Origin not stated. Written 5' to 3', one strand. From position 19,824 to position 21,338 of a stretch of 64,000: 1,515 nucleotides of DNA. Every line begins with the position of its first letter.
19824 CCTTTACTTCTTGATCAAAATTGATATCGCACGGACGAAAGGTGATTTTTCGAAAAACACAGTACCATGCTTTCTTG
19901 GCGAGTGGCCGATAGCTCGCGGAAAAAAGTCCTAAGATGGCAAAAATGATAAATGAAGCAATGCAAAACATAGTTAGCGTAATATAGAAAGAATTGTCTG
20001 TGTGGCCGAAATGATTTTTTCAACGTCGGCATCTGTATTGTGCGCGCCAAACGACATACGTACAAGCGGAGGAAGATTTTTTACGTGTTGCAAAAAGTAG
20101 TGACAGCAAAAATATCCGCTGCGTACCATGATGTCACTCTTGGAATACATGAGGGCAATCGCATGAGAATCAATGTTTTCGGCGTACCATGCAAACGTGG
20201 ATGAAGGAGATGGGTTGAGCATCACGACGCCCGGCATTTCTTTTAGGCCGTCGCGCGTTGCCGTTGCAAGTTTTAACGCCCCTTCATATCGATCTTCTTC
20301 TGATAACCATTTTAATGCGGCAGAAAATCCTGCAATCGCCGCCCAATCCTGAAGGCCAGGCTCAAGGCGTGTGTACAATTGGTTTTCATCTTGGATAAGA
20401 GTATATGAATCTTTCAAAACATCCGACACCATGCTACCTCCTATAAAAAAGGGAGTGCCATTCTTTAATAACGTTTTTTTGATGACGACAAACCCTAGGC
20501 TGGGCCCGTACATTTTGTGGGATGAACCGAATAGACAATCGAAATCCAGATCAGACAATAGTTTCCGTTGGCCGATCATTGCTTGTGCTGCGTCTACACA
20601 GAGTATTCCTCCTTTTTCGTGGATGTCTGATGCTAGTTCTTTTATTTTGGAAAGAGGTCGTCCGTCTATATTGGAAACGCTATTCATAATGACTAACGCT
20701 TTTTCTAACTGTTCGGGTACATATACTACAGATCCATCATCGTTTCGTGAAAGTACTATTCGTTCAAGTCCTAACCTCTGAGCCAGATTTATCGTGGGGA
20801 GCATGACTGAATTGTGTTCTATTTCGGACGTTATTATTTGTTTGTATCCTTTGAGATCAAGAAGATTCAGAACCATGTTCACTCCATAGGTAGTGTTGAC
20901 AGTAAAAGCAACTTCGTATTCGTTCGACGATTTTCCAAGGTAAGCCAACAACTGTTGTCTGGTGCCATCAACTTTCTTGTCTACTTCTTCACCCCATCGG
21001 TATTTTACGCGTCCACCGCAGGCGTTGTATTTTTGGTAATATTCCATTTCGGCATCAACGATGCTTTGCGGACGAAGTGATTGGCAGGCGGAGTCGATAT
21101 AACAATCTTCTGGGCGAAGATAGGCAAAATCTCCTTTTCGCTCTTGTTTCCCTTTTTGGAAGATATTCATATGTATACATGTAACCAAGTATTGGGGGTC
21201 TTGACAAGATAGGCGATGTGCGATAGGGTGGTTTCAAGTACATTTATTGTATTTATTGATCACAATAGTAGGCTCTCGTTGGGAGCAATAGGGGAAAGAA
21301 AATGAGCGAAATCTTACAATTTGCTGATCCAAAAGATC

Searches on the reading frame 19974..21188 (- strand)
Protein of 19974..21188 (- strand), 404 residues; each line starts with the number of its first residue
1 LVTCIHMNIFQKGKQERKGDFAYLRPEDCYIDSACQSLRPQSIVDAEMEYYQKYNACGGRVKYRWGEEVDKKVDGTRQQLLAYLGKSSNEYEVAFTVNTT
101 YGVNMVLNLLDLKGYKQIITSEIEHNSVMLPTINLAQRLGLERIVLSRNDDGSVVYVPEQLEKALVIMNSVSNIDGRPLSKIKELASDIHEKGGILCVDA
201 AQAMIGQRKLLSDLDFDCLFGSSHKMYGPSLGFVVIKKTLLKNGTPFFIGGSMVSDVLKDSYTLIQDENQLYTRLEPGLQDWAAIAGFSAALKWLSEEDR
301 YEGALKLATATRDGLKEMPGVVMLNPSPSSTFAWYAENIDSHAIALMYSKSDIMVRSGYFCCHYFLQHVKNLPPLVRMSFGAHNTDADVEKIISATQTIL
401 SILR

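Call 31: search_protein_families(library=pfam, proteins=[window:19974-21188:-], max_evalue=0.00001)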
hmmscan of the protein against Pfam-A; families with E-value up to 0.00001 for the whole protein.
window:19974-21188:- (404 aa): 1 family
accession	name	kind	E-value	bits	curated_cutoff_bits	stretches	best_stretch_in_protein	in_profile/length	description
PF00266.25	Aminotran_5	-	1.4e-59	202.4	21.5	1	30-391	2-370/371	Aminotransferase class-V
